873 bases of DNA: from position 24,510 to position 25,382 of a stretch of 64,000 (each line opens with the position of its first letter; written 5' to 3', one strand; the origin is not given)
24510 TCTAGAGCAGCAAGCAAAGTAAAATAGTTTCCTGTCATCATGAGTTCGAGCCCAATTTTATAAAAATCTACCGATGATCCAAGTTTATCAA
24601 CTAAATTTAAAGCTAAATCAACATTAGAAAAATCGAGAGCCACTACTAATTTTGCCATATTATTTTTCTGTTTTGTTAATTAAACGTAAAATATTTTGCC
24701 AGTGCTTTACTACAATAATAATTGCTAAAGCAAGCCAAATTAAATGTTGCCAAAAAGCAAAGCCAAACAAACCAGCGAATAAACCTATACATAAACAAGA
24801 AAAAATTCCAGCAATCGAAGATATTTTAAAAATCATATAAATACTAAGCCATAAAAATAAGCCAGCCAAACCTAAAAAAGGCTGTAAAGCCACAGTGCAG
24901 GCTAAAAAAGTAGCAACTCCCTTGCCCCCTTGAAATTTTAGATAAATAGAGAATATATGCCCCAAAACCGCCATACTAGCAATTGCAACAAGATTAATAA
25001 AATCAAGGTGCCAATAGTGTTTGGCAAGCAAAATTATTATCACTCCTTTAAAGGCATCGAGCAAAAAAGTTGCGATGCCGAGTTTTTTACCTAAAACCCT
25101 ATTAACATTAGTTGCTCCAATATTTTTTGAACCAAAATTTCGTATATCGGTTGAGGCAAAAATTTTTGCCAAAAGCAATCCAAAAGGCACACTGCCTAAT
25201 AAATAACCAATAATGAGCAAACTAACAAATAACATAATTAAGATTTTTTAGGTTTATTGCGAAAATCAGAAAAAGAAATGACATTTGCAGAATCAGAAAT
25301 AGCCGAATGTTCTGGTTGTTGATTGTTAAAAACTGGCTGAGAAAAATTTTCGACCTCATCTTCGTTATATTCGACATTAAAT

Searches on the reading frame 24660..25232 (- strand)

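Call 41: search_protein_families(library=pfam, proteins=[window:24660-25232:-], max_evalue=0.00001)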
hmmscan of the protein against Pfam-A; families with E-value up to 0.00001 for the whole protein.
window:24660-25232:- (190 aa): 1 family
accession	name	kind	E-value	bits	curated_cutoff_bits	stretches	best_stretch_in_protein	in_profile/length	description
PF02660.20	G3P_acyltransf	-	3.5e-46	157.7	24.1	1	8-184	1-164/164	Glycerol-3-phosphate acyltransferase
